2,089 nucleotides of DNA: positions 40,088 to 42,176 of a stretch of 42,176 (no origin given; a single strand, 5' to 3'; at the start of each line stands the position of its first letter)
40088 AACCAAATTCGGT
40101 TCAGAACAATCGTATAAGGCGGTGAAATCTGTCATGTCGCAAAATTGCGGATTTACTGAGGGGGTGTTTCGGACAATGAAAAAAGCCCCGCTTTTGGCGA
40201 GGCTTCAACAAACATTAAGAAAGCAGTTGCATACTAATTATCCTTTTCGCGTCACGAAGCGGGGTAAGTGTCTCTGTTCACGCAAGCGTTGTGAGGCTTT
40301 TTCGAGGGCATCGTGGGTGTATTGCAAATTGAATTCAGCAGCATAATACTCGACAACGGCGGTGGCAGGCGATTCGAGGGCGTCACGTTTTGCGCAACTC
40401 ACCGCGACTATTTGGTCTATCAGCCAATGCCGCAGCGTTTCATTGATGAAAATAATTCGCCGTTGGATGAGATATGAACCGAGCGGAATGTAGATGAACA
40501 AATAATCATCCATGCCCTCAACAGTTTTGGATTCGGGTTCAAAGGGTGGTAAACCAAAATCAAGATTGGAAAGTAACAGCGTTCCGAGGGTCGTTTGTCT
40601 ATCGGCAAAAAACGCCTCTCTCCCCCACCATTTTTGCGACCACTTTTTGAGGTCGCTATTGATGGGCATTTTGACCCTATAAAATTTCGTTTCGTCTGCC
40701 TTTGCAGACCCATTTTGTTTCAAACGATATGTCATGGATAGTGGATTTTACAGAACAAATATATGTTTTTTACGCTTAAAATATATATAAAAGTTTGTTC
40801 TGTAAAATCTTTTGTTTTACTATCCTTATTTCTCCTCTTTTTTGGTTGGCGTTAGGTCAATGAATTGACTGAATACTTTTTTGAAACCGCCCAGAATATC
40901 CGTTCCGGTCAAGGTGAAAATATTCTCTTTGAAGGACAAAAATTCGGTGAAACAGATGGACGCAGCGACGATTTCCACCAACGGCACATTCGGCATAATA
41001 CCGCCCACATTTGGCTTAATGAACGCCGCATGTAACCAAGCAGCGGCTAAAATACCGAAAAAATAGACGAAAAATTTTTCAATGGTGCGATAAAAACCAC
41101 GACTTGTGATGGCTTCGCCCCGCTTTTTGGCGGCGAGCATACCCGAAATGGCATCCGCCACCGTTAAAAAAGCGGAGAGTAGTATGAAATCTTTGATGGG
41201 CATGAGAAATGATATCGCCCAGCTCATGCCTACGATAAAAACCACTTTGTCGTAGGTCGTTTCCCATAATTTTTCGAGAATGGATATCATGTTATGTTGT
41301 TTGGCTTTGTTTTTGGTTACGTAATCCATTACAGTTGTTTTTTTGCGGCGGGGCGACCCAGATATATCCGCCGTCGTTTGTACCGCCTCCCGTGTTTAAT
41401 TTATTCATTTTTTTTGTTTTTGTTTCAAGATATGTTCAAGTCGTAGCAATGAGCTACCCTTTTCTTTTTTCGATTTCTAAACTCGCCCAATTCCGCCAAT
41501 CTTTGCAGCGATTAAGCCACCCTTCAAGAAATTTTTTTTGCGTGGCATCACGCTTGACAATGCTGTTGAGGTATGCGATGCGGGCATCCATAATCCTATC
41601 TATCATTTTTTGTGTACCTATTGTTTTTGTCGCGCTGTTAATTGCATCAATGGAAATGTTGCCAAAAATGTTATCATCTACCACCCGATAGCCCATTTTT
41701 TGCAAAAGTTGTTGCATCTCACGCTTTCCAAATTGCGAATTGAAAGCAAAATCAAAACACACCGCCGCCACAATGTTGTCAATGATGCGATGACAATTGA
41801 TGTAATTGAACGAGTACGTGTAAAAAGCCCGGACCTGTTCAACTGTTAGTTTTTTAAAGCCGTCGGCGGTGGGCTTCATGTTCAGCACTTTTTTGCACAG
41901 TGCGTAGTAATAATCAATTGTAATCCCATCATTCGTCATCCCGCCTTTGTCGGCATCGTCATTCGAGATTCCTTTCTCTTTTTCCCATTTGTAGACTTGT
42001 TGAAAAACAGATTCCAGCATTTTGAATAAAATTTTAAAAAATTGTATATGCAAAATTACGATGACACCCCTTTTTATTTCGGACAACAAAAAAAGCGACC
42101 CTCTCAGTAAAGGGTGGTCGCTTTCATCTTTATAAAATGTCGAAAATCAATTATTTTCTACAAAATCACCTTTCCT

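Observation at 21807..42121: Six terminator-plus-promoter modules with an invariant 36-nt frame punctuate the late region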

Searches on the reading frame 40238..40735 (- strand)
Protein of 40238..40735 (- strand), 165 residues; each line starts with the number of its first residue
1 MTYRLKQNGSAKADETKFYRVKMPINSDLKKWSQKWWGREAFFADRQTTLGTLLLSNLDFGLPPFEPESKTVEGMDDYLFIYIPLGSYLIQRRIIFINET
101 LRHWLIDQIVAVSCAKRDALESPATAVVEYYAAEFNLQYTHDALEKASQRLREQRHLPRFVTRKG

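Call 13: search_protein_families(library=phrogs, proteins=[window:40238-40735:-])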
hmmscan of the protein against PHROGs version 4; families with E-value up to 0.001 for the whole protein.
window:40238-40735:- (165 aa): 0 families

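Call 23: search_protein_families(library=pfam, max_evalue=0.01, proteins=[window:40238-40735:-])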
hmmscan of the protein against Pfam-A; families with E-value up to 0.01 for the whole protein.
window:40238-40735:- (165 aa): 0 families

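Call 65: find_homologous_proteins(query=window:40238-40735:-, max_evalue=0.01)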
Query window:40238-40735:- (165 aa): 9 proteins with E <= 0.01 among 21 candidates.
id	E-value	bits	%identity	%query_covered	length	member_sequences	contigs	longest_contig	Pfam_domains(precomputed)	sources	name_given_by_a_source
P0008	1.0e-106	372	100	100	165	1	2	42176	-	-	-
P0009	4.0e-85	301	83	100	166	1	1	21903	-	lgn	-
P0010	3.7e-73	263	72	100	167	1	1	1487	-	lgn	-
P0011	2.8e-67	243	71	92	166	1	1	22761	-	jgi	jgi:hypothetical protein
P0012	1.4e-66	241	71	90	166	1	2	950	-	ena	-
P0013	8.4e-66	239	67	99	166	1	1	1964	-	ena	-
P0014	2.4e-64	234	63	100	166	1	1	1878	-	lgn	-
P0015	2.2e-49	185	57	92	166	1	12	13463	-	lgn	-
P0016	3.6e-23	100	59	54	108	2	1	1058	-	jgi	jgi:hypothetical protein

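Call 66: find_encoding_contigs(protein=P0011, flank=10000, max_places=2)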
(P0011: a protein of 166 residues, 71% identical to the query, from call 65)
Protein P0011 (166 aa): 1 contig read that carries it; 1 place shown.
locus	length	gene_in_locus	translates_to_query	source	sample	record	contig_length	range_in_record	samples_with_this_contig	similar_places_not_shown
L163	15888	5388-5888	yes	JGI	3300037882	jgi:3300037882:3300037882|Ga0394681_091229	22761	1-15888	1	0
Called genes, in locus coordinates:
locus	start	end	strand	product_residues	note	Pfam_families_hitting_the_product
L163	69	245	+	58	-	-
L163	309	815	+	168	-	-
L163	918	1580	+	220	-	-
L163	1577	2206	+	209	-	-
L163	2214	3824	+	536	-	-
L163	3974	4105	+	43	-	-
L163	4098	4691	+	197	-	PF05838:Glyco_hydro_108, PF09374:PG_binding_3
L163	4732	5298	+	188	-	PF05105:Phage_holin_4_1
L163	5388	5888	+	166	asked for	-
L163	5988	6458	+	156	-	-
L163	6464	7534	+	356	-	PF00574:CLP_protease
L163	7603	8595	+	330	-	-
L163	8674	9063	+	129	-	-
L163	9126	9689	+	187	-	-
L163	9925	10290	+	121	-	-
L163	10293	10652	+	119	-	-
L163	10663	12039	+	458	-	-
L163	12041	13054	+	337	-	PF20459:DUF6712 (faint)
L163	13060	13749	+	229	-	-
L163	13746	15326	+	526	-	-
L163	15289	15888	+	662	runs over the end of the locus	-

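Call 67: find_encoding_contigs(protein=P0015, flank=10000, max_places=3)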
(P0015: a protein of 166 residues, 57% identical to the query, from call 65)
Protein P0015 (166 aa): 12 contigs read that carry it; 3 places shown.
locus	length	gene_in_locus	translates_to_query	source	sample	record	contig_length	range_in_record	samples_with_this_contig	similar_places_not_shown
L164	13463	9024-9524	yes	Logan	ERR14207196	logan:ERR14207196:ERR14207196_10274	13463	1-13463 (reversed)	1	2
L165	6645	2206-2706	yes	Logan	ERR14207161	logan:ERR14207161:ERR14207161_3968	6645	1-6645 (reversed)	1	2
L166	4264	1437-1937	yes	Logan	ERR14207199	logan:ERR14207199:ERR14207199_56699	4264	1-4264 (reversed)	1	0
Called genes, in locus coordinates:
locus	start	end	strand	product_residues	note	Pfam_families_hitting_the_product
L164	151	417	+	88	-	-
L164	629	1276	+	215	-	PF00145:DNA_methylase (weak)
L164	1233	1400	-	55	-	-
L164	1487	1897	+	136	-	-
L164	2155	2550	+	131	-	PF07563:DUF1541 (weak)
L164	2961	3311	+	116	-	-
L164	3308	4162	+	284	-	PF00239:Resolvase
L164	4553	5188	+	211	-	-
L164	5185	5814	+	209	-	-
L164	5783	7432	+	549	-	-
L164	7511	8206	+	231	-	PF01374:Glyco_hydro_46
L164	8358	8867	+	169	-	PF05105:Phage_holin_4_1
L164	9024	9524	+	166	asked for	-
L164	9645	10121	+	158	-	-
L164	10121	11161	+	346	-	PF00574:CLP_protease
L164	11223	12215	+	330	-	-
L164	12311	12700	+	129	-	-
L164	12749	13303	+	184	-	-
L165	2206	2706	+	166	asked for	-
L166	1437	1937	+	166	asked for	-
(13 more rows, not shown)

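Call 75: predict_structure(alignment_id=A2)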
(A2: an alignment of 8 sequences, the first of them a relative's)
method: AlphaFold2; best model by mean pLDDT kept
length: 165 residues; sequences in the alignment: 8
mean_pLDDT: 70.6   pTM: 0.60
mean pLDDT of the five models: 70.6, 69.1, 68.0, 66.9, 66.1
residues with pLDDT >= 90: 22; 70-90: 61; 50-70: 56; < 50: 26
segments of 3 or more residues with pLDDT < 50: 1-14, 67-69, 157-165
pLDDT, mean of each block of 10 residues (from residue 1): 34 64 89 82 86 89 60 78 89 88 80 64 61 64 63 53 36
secondary structure, 60 per line:
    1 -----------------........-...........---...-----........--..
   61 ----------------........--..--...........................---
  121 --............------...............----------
elements in order: E18-25 H27-37 E41-43 H49-56 E77-84 H91-117 H123-134 H141-155

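Call 78: fold_search(model_id=the predicted structure, library=pdb)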
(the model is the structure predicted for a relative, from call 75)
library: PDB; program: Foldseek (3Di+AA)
matches with E <= 10: 57; with E <= 0.001: 0
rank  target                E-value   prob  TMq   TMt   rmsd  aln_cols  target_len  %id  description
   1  5ey1_A                1.5e+00  0.02  0.13  0.10  17.3       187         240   11  Crystal structure of CodY from Staphylococcus aureus with GTP and Ile (released 2016-09-14)
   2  2ctj_MODEL_1_A        1.9e+00  0.07  0.19  0.28  13.6       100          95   15  Solution structure of the 8th KH type I domain from human Vigilin (released 2005-11-24)
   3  1juo_A                2.1e+00  0.10  0.29  0.28   8.8       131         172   11  Crystal Structure of Calcium-free Human Sorcin: A Member of the Penta-EF-Hand Protein Family (released 2002-01-30)
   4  2xga_B                2.3e+00  0.02  0.13  0.15  14.9       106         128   15  MTSL spin-labelled Shigella Flexneri Spa15 (released 2010-12-01)
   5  8s0e_8                2.6e+00  0.01  0.11  0.08  27.6       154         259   17  H. sapiens OCCM bound to double stranded DNA (released 2024-10-02)
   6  2obh_A                2.8e+00  0.09  0.18  0.20   7.4        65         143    9  Centrin-XPC peptide (released 2007-10-09)
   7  8f7g                  3.0e+00  0.01  0.14  0.06  16.5       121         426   14  The condensation domain of surfactin A synthetase C in space group P212121 (released 2023-11-22)
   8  5wax_A                3.4e+00  0.02  0.14  0.10  12.9        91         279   11  Crystal Structure of Sugarcane SAPK10 (serine/threonine-protein kinase 10) (released 2018-08-15)
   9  4g91_B                3.6e+00  0.11  0.26  0.40   5.3        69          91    7  CCAAT-binding complex from Aspergillus nidulans (released 2012-10-31)
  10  4g92_B                3.6e+00  0.11  0.26  0.40   5.3        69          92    7  CCAAT-binding complex from Aspergillus nidulans with DNA (released 2012-10-31)
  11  8rwv_G                3.6e+00  0.02  0.21  0.14  29.4       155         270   14  Human OCCM DNA licensing intermediate (released 2025-02-05)
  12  5mra_A                3.8e+00  0.10  0.24  0.24   5.4        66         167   11  human SCBD (sorcin calcium binding domain) in complex with doxorubicin (released 2017-11-29)
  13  8wk3_F                3.8e+00  0.08  0.20  0.17  11.6        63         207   17  Cryo-EM structure of the proximal rod-export apparatus and FlgF within the motor-hook complex in the CW state (released 2024-09-04)
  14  6yxy_BO               3.8e+00  0.02  0.17  0.14  20.2       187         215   11  State B of the Trypanosoma brucei mitoribosomal large subunit assembly intermediate (released 2020-10-14)
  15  8f7h                  3.8e+00  0.01  0.14  0.06  16.5       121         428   14  The condensation domain of surfactin A synthetase C variant 18b in space group P212121 (released 2023-11-22)
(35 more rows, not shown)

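Call 93: search_solved_structures(query=A2, max_evalue=1)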
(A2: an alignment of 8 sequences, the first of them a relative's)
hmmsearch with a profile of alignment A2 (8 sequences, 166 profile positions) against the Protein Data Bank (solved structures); distinct sequences matched with E-value up to 1: 6.
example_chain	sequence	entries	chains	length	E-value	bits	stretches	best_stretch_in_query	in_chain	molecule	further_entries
7y8u_F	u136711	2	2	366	0.051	16.5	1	57-105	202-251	AlbF homolog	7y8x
7y8v_F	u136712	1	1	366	0.051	16.5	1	57-105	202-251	AlbF homolog H54A/H58A mutant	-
7obi_A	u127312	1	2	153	0.11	15.3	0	127-156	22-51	CTPR-rv4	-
8ib1_B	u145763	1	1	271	0.19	14.6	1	27-55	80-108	LAH31 Fab heavy chain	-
5u8e_A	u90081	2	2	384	0.83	12.5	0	22-65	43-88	arginine kinase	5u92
4bg4_A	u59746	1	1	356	0.89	12.4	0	22-64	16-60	ARGININE KINASE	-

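Call 94: search_protein_families(library=ncbifam, max_evalue=0.1, proteins=[window:40238-40735:-])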
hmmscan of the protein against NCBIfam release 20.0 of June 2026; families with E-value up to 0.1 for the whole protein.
window:40238-40735:- (165 aa): 0 families

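Call 101: search_protein_representatives(alignment_id=A2)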
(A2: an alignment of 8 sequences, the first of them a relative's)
Query: 8 sequences, 166 profile positions. Proteins with E-value up to 0.001 (for the whole library): 9; up to 1e-10: 6; up to 1e-30: 3. The best 9 are listed.
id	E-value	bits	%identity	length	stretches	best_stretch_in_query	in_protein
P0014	3.8e-89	313.0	-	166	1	1-165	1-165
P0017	2.0e-34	134.9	-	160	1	14-166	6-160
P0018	5.1e-33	130.4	-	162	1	15-165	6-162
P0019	1.5e-14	70.3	-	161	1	20-161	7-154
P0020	7.0e-14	68.1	-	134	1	13-108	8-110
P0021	4.9e-12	62.1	-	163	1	19-162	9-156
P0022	2.0e-08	50.4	-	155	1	19-156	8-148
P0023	3.0e-08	49.8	-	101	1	73-163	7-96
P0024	3.0e-08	49.8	-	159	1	21-155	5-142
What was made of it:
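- The family is tiny, with 9 cluster representatives among 1.8 billion proteins (call 101).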

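Call 102: find_encoding_contigs(protein=P0017, flank=10000, max_places=2)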
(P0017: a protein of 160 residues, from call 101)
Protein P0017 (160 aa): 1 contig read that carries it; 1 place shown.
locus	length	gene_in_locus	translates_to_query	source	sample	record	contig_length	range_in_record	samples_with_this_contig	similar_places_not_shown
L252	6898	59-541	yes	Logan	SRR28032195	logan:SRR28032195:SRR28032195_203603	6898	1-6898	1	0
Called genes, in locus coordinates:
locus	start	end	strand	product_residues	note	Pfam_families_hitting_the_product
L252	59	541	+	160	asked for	-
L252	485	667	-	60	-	-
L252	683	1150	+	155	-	-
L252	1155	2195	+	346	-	PF00574:CLP_protease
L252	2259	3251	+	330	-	-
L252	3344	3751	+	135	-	-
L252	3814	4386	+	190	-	-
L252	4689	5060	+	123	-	-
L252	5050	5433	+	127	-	-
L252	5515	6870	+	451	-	-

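Call 103: find_encoding_contigs(protein=P0018, flank=10000, max_places=2)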
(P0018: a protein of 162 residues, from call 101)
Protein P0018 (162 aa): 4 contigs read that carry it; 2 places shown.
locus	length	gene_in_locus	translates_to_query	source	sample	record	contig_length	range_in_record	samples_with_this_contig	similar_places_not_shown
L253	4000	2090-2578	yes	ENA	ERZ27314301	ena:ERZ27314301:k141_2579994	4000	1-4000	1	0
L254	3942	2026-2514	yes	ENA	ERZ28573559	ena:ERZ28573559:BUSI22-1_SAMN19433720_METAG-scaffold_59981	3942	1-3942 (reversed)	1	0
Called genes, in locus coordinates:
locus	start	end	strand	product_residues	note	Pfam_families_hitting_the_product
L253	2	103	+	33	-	?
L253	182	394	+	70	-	-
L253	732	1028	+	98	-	-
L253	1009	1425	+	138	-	PF18925:DUF5675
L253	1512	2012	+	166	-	PF05105:Phage_holin_4_1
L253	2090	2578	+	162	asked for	-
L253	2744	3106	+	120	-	-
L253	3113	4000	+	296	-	?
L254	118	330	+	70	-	-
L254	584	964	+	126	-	-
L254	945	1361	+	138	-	PF18925:DUF5675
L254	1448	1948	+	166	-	PF05105:Phage_holin_4_1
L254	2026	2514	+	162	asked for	-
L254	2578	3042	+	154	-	-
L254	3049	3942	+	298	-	?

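Call 104: find_encoding_contigs(protein=P0019, flank=10000, max_places=2)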
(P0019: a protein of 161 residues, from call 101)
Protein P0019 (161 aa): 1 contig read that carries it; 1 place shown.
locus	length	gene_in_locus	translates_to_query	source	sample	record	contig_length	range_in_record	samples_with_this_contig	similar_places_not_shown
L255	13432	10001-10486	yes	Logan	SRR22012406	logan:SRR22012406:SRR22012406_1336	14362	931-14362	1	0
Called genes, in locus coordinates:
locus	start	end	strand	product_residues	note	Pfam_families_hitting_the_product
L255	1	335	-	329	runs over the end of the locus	PF00929:RNase_T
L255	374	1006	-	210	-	PF13443:HTH_26 (faint)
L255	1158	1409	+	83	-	-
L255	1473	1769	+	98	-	-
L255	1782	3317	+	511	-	-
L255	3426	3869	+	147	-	-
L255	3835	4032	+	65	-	-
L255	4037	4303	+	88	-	-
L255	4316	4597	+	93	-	-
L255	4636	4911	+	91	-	-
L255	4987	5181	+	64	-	-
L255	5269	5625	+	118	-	-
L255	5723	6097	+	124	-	-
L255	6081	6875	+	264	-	PF00239:Resolvase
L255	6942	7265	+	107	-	-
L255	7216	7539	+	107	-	-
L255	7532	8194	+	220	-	PF01832:Glucosaminidase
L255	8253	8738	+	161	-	-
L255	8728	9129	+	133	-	-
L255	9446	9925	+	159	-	PF05105:Phage_holin_4_1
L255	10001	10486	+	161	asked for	-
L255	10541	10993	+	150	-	-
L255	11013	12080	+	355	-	PF00574:CLP_protease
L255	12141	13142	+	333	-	-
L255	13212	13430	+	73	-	?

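Call 114: search_dna_similar(query=P0008, collection=phages, mode=protein, max_evalue=0.01, max_rows=10)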
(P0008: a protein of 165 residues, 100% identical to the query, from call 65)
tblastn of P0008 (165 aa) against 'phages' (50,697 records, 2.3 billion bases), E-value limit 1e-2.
No match.

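Call 117: predict_structure(alignment_id=A3)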
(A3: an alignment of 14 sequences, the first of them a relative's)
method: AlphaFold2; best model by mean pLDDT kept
length: 165 residues; sequences in the alignment: 14
mean_pLDDT: 77.9   pTM: 0.69
mean pLDDT of the five models: 77.9, 76.9, 75.9, 75.7, 72.2
residues with pLDDT >= 90: 58; 70-90: 58; 50-70: 32; < 50: 17
segments of 3 or more residues with pLDDT < 50: 1-14, 163-165
pLDDT, mean of each block of 10 residues (from residue 1): 44 66 92 90 91 93 75 84 92 92 86 71 72 74 71 67 48
secondary structure, 60 per line:
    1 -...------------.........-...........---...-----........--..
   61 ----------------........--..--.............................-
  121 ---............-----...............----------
elements in order: E2-4 E17-25 H27-37 E41-43 H49-56 E77-84 H91-119 H124-135 H141-155

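Call 120: fold_search(model_id=the predicted structure, library=pdb)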
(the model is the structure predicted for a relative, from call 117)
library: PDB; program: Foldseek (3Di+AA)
matches with E <= 10: 61; with E <= 0.001: 0
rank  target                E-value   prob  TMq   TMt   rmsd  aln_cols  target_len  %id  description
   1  7jw3_B                1.1e+00  0.18  0.23  0.17   6.3        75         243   16  Crystal structure of Aedes aegypti Nibbler NTD domain (released 2021-01-20)
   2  4wan_C                2.0e+00  0.05  0.22  0.27  14.9       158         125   12  Crystal structure of Msl5 protein in complex with RNA at 1.8 A (released 2014-12-17)
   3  8khp_D                2.2e+00  0.18  0.31  0.08  13.2        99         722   10  CULLIN3-KLHL22-RBX1 E3 ligase (released 2023-12-13)
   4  6tjp_A                2.2e+00  0.02  0.11  0.06  17.2       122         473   12  Crystal structure of T7 bacteriophage portal protein, 13mer, closed valve - P212121 (released 2020-12-16)
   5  8d07_A                2.4e+00  0.18  0.25  0.51   4.3        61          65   16  Hallucinated C3 protein assembly HALC3_109 (released 2022-09-28)
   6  9hky_B                2.5e+00  0.01  0.09  0.04  19.4       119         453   15  Cryo-EM structure of Pseudomonas aeruginosa tetrameric S-adenosyl-L-homocysteine hydrolase with 2 open and 2 closed su (released 2025-02-19)
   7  6mh4_B                2.7e+00  0.05  0.17  0.09  15.1       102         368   12  Crystal Structure of 1-deoxy-D-xylulose-5-phosphate reductoisomerase from Staphylococcus schleiferi, Apoenzyme (released 2020-03-18)
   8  1key_C                3.0e+00  0.11  0.19  0.16   7.4        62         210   14  Crystal Structure of Mouse Testis/Brain RNA-binding Protein (TB-RBP) (released 2002-07-03)
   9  9g6k_Lf               3.0e+00  0.02  0.17  0.14  11.4       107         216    9  LSU structure derived from the LSU sample of the mitoribosome from T. gondii. (released 2024-12-11)
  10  6uqf_A                3.2e+00  0.08  0.23  0.09  11.8        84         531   12  Human HCN1 channel in a hyperpolarized conformation (released 2019-12-11)
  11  6vj2_A                3.4e+00  0.02  0.16  0.11  18.1       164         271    9  3.10 Angstrom Resolution Crystal Structure of Foldase Protein (PrsA) from Lactococcus lactis (released 2020-02-05)
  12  8z7a_E                3.6e+00  0.08  0.22  0.17  10.4        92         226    9  Open Barrel Structure of Translin from Trichoderma virens (released 2025-04-23)
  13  4low_A                3.6e+00  0.04  0.17  0.26  14.0       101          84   10  Structure and identification of a pterin dehydratase-like protein as a RuBisCO assembly factor in the alpha-carboxysom (released 2013-09-11)
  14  3fd2_A                3.6e+00  0.02  0.18  0.11  17.0       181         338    9  Crystal structure of mMsoI/DNA complex with calcium (released 2009-06-30)
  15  2ctj_MODEL_1_A        3.9e+00  0.05  0.20  0.30  14.2       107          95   13  Solution structure of the 8th KH type I domain from human Vigilin (released 2005-11-24)
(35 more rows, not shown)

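Call 121: fold_search(model_id=the predicted structure, library=viral)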
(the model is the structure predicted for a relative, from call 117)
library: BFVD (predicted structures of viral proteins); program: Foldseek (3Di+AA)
matches with E <= 10: 157; with E <= 0.001: 1
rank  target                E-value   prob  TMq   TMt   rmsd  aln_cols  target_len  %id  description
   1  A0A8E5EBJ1            1.3e-06  1.00  0.66  0.69   4.2       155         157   11  Uncharacterized protein [Polaribacter phage Leef_1]
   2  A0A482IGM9            4.7e-01  0.10  0.19  0.22  15.3       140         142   13  (no name in the UniProt tables at hand)
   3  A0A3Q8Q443            5.6e-01  0.13  0.21  0.19  10.8       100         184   15  (no name in the UniProt tables at hand)
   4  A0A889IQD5            7.2e-01  0.06  0.16  0.15  12.8       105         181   10  (no name in the UniProt tables at hand)
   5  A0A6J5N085            7.7e-01  0.04  0.15  0.13  17.1       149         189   12  Uncharacterized protein [uncultured Caudovirales phage]
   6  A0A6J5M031            9.3e-01  0.57  0.32  0.60   2.6        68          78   19  Uncharacterized protein [uncultured Caudovirales phage]
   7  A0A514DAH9            1.3e+00  0.04  0.21  0.13  15.3       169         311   15  (no name in the UniProt tables at hand)
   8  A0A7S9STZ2            1.3e+00  0.05  0.26  0.23  13.1       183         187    8  Uncharacterized protein [Virus NIOZ-UU157]
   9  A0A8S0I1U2            1.3e+00  0.03  0.21  0.15  20.9       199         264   10  (no name in the UniProt tables at hand)
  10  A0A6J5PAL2            1.4e+00  0.02  0.11  0.04  12.9        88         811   15  DdrB-like domain-containing protein [uncultured Caudovirales phage]
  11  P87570                1.5e+00  0.05  0.19  0.24  12.3       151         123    9  E4 ORF3 [Canine adenovirus serotype 2 (strain Toronto A 26-61)]
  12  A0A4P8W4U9            1.6e+00  0.51  0.28  0.41   3.0        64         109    9  (no name in the UniProt tables at hand)
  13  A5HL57                1.6e+00  0.05  0.22  0.18  13.2       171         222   12  PfWMP3_06 [Phormidium phage Pf-WMP3]
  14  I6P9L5                1.6e+00  0.03  0.16  0.16  15.3       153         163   12  (no name in the UniProt tables at hand)
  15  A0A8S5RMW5            1.7e+00  0.07  0.21  0.20  14.8       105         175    7  Uncharacterized protein [virus sp. ctviY17]
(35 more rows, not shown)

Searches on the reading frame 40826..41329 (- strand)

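Call 13: search_protein_families(library=phrogs, proteins=[window:40826-41329:-])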
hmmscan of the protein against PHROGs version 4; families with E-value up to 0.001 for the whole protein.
window:40826-41329:- (167 aa): 2 families
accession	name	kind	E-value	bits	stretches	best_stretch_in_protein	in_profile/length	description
phrog_20732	-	unknown function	2.7e-07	31.8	1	56-101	22-67/157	-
phrog_199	-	lysis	1.4e-05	25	1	37-158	17-129/545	holin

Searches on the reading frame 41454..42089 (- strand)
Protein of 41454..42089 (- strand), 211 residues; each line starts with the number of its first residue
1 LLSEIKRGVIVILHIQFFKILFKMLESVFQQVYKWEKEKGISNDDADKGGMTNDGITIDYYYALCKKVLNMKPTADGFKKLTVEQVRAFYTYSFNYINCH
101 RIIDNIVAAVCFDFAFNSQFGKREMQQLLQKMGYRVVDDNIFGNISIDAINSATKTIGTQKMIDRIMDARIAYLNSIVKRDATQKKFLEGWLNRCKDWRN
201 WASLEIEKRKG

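Call 13: search_protein_families(library=phrogs, proteins=[window:41454-42089:-])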
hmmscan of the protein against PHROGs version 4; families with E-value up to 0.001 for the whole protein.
window:41454-42089:- (211 aa): 2 families
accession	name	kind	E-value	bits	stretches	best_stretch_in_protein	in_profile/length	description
phrog_315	-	lysis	1.3e-25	91.1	1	24-199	334-488/677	endolysin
phrog_12853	-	unknown function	7.5e-05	24.2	1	35-150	11-129/131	-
